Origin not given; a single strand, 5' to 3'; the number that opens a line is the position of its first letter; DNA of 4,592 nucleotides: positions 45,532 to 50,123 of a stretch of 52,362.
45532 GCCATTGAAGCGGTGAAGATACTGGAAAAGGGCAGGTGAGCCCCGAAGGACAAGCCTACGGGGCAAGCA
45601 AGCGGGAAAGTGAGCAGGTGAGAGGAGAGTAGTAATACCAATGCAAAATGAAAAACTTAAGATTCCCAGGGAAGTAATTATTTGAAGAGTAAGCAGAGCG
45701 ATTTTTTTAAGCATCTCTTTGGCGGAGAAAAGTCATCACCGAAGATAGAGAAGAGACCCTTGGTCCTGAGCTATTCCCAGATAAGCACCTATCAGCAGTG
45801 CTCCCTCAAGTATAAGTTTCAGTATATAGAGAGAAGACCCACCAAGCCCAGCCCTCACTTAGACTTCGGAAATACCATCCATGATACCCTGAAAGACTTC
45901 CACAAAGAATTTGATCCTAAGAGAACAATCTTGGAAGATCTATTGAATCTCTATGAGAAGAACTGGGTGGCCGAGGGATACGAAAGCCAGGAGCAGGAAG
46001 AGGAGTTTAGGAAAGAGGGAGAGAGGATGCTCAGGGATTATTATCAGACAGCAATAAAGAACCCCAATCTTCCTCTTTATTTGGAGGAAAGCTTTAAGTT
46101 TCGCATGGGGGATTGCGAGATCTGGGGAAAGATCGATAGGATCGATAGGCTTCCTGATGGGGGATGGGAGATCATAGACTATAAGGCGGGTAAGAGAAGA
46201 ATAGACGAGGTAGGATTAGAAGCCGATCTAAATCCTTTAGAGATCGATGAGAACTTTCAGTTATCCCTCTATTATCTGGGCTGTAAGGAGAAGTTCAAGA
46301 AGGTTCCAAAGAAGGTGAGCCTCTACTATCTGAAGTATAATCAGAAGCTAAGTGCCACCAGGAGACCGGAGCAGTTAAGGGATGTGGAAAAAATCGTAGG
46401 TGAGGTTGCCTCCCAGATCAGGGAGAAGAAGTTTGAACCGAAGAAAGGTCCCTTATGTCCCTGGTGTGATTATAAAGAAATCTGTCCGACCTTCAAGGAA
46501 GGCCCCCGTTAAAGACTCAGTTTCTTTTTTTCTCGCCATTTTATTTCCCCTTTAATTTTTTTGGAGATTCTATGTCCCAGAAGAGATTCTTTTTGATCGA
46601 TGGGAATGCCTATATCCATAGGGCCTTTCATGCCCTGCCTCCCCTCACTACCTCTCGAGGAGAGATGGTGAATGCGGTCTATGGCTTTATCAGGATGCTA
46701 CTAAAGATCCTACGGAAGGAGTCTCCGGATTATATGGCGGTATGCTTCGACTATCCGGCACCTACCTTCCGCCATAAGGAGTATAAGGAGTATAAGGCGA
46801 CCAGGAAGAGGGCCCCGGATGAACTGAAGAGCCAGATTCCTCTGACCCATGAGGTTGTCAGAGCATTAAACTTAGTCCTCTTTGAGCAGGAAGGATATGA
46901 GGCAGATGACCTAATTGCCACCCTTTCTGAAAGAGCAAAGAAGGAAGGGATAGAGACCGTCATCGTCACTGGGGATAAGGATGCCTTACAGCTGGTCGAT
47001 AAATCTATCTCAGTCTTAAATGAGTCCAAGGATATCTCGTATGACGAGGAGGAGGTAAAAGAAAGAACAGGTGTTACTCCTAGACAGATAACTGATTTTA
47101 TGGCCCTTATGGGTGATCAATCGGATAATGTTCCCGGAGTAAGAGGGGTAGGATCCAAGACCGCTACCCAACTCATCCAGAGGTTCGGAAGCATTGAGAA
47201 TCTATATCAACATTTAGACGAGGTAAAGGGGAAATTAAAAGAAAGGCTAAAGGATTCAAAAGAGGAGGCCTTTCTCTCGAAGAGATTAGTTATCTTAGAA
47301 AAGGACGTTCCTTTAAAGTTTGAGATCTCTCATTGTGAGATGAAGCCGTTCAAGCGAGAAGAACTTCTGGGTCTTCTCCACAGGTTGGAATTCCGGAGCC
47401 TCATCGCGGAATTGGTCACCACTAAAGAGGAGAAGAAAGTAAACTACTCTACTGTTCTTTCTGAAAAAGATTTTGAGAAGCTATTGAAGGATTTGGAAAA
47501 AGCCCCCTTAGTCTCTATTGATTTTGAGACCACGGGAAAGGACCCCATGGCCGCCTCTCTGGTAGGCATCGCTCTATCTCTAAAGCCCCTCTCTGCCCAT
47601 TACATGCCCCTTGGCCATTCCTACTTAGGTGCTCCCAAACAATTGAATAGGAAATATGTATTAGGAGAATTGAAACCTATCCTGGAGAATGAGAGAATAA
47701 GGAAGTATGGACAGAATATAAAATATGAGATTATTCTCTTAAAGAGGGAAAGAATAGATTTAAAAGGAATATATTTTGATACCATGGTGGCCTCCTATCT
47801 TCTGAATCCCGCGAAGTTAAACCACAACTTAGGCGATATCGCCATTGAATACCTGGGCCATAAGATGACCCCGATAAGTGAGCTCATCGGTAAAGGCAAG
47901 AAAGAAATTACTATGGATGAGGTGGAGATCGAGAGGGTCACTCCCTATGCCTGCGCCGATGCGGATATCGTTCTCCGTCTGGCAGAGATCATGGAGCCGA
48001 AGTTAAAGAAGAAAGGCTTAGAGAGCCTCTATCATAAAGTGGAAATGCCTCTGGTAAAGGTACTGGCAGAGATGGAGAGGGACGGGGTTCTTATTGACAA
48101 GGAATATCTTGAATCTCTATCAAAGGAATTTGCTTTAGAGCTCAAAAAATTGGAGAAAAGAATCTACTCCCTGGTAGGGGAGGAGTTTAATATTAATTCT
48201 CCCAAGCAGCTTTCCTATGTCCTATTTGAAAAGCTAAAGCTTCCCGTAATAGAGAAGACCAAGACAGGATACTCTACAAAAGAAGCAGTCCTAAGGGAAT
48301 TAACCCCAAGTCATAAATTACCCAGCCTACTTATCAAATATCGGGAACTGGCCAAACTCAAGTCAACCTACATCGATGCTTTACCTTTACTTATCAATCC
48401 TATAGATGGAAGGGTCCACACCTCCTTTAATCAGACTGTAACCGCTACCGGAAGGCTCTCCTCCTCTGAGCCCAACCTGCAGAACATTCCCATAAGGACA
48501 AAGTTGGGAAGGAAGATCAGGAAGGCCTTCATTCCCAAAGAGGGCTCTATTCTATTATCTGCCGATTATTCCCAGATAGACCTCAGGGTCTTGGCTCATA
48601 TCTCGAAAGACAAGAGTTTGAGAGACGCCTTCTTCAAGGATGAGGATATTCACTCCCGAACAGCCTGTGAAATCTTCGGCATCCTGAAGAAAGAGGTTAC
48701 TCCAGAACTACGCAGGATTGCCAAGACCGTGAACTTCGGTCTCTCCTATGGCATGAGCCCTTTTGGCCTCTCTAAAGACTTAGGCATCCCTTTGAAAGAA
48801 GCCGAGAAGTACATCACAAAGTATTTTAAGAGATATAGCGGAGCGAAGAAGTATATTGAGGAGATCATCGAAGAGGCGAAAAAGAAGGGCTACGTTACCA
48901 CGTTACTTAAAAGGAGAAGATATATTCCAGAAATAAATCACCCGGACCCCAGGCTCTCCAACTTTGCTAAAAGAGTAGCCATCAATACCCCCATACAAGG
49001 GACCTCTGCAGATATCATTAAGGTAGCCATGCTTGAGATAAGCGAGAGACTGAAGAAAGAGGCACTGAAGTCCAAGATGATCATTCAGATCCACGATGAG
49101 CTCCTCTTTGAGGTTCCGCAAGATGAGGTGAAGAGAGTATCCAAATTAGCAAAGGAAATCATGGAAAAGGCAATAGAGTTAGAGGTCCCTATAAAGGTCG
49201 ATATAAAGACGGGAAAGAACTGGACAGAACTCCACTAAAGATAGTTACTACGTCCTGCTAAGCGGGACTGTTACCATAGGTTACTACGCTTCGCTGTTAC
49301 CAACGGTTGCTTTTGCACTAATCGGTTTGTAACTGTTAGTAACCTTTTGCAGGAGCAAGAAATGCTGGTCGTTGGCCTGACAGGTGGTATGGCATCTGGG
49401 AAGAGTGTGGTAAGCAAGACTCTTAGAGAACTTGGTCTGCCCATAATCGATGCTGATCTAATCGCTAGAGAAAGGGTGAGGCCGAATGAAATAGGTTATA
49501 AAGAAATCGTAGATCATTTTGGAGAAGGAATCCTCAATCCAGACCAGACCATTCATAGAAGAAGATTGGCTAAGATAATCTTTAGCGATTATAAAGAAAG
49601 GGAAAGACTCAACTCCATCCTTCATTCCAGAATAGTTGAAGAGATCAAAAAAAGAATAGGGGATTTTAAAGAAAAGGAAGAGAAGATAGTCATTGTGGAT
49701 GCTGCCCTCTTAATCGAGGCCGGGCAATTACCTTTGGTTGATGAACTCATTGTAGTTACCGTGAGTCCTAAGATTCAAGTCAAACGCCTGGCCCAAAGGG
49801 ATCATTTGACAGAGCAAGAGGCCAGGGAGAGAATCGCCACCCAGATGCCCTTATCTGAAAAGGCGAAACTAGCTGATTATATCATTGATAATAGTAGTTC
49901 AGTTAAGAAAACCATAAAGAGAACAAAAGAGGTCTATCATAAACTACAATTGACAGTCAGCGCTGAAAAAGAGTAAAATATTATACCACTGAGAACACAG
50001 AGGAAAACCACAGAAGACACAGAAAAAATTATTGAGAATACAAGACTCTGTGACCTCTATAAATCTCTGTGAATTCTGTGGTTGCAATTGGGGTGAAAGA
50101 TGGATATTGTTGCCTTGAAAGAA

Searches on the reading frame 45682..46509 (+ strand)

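Call 6: search_protein_families(library=pfam, proteins=[window:45682-46509:+], max_evalue=0.001)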
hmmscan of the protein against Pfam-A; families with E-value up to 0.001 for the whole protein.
window:45682-46509:+ (276 aa): 3 families
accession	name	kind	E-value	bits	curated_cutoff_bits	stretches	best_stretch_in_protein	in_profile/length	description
PF12705.13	PDDEXK_1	-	3.7e-40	138.9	22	1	29-269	2-247/247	PD-(D/E)XK nuclease superfamily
PF01930.23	Cas_Cas4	-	2.2e-09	38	22.7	1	150-268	55-158/160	Domain of unknown function DUF83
PF10926.14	DUF2800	-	0.00085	19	21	1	92-270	55-234/368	Protein of unknown function (DUF2800)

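Call 67: search_protein_families(library=padloc, proteins=[window:45682-46509:+], max_evalue=0.001)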
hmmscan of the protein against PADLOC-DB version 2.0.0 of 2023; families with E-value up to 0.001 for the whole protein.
window:45682-46509:+ (276 aa): 9 families
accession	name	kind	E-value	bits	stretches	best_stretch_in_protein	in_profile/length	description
PDLC01250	Cas4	-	1.3e-14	52.8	1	98-269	33-168/168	"CAS-I,CAS-II,CAS-III,CAS-IV,CAS-V,CAS-VI; acquisition_associated"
PDLC00943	Cas4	-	4.4e-14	50.8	1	100-269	22-179/180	CRISPR-associated protein Cas4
PDLC01447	Cas4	-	6.1e-11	41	1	29-269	5-158/161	"CAS-I,CAS-II,CAS-III,CAS-IV,CAS-V,CAS-VI; acquisition_associated"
PDLC01611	Cas4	-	2.2e-10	39.1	1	131-268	47-156/158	"CAS-I,CAS-II,CAS-III,CAS-IV,CAS-V,CAS-VI; acquisition_associated"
PDLC00944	Cas4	-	4.4e-08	31.5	1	191-269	99-177/177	Cas4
PDLC01773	Cas4c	-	2.7e-05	21.7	1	132-268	71-193/229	-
PDLC01771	Cas4b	-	9.1e-05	20.7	1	190-268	81-158/162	-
PDLC02083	Cas4_II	-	0.00019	19.9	0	90-268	27-183/186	-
PDLC02085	Cas4a2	-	0.00021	19.7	1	191-269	86-162/166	-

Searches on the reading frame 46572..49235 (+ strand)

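Call 6: search_protein_families(library=pfam, proteins=[window:46572-49235:+], max_evalue=0.001)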
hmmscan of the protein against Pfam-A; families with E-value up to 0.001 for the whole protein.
window:46572-49235:+ (888 aa): 6 families
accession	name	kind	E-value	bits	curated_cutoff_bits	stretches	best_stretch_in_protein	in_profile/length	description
PF00476.26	DNA_pol_A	-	8.1e-167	555.4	34.3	1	511-886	2-381/381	DNA polymerase family A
PF02739.22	5_3_exonuc_N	-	8.6e-61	204.9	34.3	1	6-167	2-164/164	5'-3' exonuclease, N-terminal resolvase-like domain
PF01367.25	5_3_exonuc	-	4.1e-35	120.6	40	1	168-262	1-96/97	5'-3' exonuclease, C-terminal SAM fold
PF01612.26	DNA_pol_A_exo1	-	1.9e-24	86.8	23.6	1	292-478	1-172/173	3'-5' exonuclease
PF22619.2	DNA_polI_exo1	-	1e-15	58.2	27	1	366-447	39-120/140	DNA polymerase I, ribonuclease H-like domain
PF12826.13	HHH_2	-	0.00031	21.3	27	1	189-213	7-31/64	Helix-hairpin-helix motif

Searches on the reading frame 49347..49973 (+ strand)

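Call 86: search_protein_families(library=pfam, proteins=[window:49347-49973:+], max_evalue=0.001)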
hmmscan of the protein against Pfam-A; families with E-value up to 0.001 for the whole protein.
window:49347-49973:+ (209 aa): 3 families
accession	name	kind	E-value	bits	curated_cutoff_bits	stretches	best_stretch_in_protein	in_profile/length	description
PF01121.26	CoaE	-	4.2e-55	186.6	27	1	7-187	1-179/180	Dephospho-CoA kinase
PF13238.12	AAA_18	-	3.5e-06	27.9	29.4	1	9-155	1-115/128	AAA domain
PF13207.12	AAA_17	-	0.00056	20.6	27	0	12-123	1-108/136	AAA domain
